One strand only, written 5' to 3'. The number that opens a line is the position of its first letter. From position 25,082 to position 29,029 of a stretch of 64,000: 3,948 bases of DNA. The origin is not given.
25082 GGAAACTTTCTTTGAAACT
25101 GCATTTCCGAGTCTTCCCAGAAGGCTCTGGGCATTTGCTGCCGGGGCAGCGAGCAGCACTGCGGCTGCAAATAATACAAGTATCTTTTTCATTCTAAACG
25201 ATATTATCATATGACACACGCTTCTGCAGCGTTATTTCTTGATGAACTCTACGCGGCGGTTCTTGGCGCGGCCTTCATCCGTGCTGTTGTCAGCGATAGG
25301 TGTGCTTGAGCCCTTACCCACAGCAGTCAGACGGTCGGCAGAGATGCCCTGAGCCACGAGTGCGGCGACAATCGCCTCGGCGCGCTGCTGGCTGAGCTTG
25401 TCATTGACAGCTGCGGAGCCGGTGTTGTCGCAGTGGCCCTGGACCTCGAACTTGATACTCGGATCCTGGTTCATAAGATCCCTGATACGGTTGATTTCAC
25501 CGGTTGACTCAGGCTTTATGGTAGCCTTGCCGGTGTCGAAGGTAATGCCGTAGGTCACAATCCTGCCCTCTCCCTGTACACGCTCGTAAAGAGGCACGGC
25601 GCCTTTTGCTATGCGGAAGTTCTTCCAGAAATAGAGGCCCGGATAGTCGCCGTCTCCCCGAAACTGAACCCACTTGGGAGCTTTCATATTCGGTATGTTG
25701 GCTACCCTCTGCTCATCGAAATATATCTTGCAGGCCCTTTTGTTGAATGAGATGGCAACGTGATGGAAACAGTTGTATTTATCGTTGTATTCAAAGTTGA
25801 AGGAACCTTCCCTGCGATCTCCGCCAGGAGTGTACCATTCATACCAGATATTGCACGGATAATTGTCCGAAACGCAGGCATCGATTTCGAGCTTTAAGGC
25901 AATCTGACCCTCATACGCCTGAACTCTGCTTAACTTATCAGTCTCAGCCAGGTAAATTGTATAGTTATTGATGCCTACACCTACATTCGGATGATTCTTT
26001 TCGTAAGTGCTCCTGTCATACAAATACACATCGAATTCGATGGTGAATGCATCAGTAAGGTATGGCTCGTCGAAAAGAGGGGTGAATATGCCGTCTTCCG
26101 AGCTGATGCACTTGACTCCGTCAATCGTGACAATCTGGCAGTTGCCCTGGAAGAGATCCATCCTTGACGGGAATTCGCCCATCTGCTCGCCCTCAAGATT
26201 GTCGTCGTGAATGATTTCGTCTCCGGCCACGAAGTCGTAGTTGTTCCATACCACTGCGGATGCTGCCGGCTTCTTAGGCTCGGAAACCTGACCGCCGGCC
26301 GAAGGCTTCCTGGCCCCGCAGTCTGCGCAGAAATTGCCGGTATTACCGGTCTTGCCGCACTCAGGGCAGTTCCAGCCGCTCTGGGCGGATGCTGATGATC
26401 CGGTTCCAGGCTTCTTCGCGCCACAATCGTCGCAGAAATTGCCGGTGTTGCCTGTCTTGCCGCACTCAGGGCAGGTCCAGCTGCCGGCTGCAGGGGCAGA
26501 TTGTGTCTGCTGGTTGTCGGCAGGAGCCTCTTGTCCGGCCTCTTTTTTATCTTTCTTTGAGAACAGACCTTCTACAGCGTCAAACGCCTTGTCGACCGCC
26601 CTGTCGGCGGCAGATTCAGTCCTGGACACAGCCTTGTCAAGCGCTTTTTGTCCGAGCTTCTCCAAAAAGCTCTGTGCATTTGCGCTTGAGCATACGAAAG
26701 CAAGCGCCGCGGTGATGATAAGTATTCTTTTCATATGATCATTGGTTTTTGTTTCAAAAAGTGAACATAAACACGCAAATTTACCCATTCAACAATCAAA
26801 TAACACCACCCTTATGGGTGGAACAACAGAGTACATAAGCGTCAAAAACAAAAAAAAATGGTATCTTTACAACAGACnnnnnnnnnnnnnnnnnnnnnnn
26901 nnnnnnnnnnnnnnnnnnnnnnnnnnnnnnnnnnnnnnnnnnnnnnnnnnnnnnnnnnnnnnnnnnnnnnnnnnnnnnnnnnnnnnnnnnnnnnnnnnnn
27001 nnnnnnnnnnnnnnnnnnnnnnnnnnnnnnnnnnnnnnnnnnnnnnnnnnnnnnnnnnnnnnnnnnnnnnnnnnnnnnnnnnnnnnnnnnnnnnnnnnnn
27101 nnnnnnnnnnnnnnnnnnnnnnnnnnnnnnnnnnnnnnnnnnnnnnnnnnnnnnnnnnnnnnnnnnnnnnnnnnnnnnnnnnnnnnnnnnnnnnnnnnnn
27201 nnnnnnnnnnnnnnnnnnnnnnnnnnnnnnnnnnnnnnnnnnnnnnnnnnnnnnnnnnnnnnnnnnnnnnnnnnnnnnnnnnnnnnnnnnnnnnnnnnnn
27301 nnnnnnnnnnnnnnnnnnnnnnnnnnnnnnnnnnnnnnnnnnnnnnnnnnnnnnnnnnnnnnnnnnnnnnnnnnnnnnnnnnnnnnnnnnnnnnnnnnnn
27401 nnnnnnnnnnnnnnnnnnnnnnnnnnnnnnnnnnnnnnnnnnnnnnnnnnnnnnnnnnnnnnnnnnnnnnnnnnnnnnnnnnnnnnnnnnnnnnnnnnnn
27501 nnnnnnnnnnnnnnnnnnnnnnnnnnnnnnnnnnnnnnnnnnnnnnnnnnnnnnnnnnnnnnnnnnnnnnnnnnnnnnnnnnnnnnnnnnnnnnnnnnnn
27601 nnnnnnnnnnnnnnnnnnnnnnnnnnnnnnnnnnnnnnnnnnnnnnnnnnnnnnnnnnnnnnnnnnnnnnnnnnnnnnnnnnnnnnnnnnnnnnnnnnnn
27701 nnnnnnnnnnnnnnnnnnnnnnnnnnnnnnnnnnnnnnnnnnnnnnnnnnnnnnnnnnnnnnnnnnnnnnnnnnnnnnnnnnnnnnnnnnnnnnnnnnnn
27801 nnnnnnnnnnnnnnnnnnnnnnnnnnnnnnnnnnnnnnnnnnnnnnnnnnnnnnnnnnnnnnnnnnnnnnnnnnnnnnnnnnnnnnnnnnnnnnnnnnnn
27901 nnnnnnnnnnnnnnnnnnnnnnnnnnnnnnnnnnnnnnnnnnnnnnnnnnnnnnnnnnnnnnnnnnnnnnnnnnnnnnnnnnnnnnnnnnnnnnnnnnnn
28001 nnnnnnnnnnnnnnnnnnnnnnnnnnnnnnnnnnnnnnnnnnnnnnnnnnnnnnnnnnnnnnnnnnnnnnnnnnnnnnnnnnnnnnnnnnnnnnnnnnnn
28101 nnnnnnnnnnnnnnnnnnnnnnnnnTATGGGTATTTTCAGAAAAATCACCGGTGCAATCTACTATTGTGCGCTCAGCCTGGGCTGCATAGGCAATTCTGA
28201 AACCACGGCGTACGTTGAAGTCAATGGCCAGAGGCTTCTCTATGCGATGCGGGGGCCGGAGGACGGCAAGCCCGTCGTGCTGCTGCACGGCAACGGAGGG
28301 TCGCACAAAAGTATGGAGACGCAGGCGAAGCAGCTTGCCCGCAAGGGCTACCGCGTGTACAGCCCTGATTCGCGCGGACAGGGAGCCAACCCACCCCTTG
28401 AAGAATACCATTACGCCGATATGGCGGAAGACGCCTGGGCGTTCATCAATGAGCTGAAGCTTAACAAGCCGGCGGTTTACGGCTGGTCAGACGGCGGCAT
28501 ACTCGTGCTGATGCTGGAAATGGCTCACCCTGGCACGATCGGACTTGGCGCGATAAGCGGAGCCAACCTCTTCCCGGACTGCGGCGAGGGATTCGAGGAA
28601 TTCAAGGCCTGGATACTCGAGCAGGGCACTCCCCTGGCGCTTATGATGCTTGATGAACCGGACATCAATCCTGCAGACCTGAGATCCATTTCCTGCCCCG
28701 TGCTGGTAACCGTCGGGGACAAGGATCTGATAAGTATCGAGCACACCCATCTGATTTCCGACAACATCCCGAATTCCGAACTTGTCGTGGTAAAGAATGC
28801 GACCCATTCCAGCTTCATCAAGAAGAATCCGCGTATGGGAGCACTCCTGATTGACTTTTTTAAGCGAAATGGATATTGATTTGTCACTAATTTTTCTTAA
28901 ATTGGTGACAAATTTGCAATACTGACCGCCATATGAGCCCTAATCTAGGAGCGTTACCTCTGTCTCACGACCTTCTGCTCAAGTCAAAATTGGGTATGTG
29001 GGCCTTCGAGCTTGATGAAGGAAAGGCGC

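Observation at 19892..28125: Five-gene operon of mostly unknown exported proteins (Zn-ribbon OmpA, helical giant, lysozyme-like, TPR-like, Gly-rich hydrophobic) facing a TPR-TM-LuxR regulator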

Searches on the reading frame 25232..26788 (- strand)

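Call 3: search_protein_families(library=pfam, proteins=[window:25232-26788:-], max_evalue=0.1)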
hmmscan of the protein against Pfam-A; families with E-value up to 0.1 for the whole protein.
window:25232-26788:- (518 aa): 6 families
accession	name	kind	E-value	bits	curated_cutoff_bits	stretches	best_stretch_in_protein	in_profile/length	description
PF00691.25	OmpA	-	4.4e-24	85.1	27.2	1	416-511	1-98/98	OmpA family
PF05359.17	DUF748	-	0.0028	16.2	50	0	415-456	881-922/1037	Domain of Unknown Function (DUF748)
PF07191.17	Zn_ribbon_6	-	0.011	16.2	25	0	100-125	13-38/67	Double zinc ribbon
PF15801.11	zf-C6H2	-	0.021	15.4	30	0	100-121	9-31/47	zf-MYND-like zinc finger, mRNA-binding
PF10497.14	zf-4CXXC_R1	-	0.037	14.6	22.7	0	115-156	32-73/99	Zinc-finger domain of monoamine-oxidase A repressor R1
PF13385.13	Laminin_G_3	-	0.085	13.4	27.6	0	317-373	57-113/151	Concanavalin A-like lectin/glucanases superfamily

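Call 4: search_protein_families(library=ncbifam, proteins=[window:25232-26788:-], max_evalue=0.1)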
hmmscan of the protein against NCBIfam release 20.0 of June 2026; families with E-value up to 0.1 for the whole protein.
window:25232-26788:- (518 aa): 41 families (the best 25 are shown)
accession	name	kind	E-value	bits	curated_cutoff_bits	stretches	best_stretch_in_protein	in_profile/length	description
NF053611.1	YiaD_Gzip_OmpA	equivalog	5.1e-35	121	175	1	413-515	102-204/206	YiaD family glycine zipper/OmpA-like lipoprotein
NF053613.1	OMP_toxin_LptF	equivalog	2.9e-27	96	400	1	407-515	134-243/256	lipotoxin F family OmpA-related lipoprotein LptF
NF053612.1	anchor_PA1041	equivalog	8.1e-26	91.4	250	1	415-515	133-233/236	PA1041 family peptidoglycan-binding anchor lipoprotein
NF053607.1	CHU_0125_OmpA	equivalog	3.2e-25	88.7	620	1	401-515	519-634/639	CHU_0125 family OmpA-like outer membrane integrity protein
NF045787.1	OmpABordt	equivalog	5.3e-24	85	200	1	416-514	88-186/194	outer membrane protein OmpA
NF053585.1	OMP_LP_YfiB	equivalog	1.2e-23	83.8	128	1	415-515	58-158/163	outer membrane lipoprotein YfiB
NF052230.1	T9SS_PorE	exception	2e-23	82.5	600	1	414-497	516-599/648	PorE family type IX secretion system protein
NF007804.1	PRK10510.1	equivalog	3.9e-23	82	307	1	414-515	113-214/219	OmpA family lipoprotein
NF045788.1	Omp38Acinit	equivalog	5e-22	78.4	500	1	415-513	243-342/354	outer membrane protein Omp38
NF005999.0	PRK08126.1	subfamily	1.7e-20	73.3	571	1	393-515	303-428/432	hypothetical protein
TIGR03350.1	type_VI_ompA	equivalog_domain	7.4e-20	71.3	139.8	1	416-514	33-134/137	type VI secretion system protein TssL, long form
NF006541.1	PRK09038.1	equivalog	3e-19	69.7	283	1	414-516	142-247/253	flagellar motor protein MotD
NF033763.1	exchanger_TraB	exception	4e-18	64.7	700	1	399-516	379-496/522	outer membrane exchange protein TraB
TIGR02802.1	Pal_lipo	equivalog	4.4e-18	65.3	125.35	1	415-516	2-103/104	peptidoglycan-associated lipoprotein Pal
TIGR03789.1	pdsO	hypoth_equivalog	2e-17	63.7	152.2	1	411-513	137-239/243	sortase-associated OmpA-like protein PdsO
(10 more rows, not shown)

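Call 5: search_protein_families(library=padloc, proteins=[window:25232-26788:-], max_evalue=0.1)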
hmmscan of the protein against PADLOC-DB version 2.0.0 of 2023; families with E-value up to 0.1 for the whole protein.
window:25232-26788:- (518 aa): 6 families
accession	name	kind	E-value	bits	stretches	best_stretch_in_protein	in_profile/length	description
PDLC00651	ZorB3|ZorB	-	6.6e-11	40.1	1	461-515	146-200/215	MotB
PDLC00609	ZorB1|ZorB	-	1.3e-09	35.9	1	447-515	136-212/232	MotB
PDLC00612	ZorB1|ZorB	-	8.8e-07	26.7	1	449-514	189-263/293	MotB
PDLC00641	ZorB2|ZorB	-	0.0018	16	1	461-515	158-220/238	MotB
PDLC00611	ZorB1|ZorB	-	0.038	11.7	0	449-485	138-174/240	MotB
PDLC00610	ZorB1|ZorB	-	0.041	11.5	0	449-514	152-231/254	MotB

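Call 6: search_protein_families(library=phrogs, proteins=[window:25232-26788:-], max_evalue=0.1)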
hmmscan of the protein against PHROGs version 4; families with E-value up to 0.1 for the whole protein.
window:25232-26788:- (518 aa): 6 families
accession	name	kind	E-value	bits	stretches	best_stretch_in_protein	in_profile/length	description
phrog_7897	-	unknown function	3e-26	93.6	1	414-514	217-318/327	-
phrog_25518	-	unknown function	3.3e-15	57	1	448-515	450-520/526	-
phrog_15381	-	unknown function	1.2e-10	42.6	1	415-515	12-113/154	-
phrog_21158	-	unknown function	1.7e-09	38.5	1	415-516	159-263/308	-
phrog_7537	-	unknown function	5.3e-06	27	1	410-500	145-235/259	-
phrog_26111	-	moron, auxiliary metabolic gene and host takeover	0.00083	19.3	1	421-507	238-320/327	membrane protein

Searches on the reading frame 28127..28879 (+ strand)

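Call 3: search_protein_families(library=pfam, proteins=[window:28127-28879:+], max_evalue=0.1)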
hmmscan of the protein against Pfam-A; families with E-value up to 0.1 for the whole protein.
window:28127-28879:+ (250 aa): 8 families
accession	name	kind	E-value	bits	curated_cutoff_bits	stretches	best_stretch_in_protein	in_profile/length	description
PF00561.26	Abhydrolase_1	-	6.6e-21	75.5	25.8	1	48-137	1-93/245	alpha/beta hydrolase fold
PF12697.13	Abhydrolase_6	-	3.8e-13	51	26.3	1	50-142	1-85/217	Alpha/beta hydrolase family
PF12146.15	Hydrolase_4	-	5.4e-13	49.2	27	1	50-148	7-111/239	Serine aminopeptidase, S33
PF01738.24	DLH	-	0.0012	19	21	1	47-234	13-192/217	Dienelactone hydrolase family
PF07819.20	PGAP1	-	0.0056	16.9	24.3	1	46-106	3-60/233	PGAP1-like alpha/beta domain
PF00326.27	Peptidase_S9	-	0.0059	16.6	22.6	1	94-202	43-157/213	Prolyl oligopeptidase family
PF12740.14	PETase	-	0.014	15.2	28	0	185-247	164-231/263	PET hydrolase-like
PF20408.4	Abhydrolase_11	-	0.085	13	27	0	183-229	121-167/193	Alpha/beta hydrolase domain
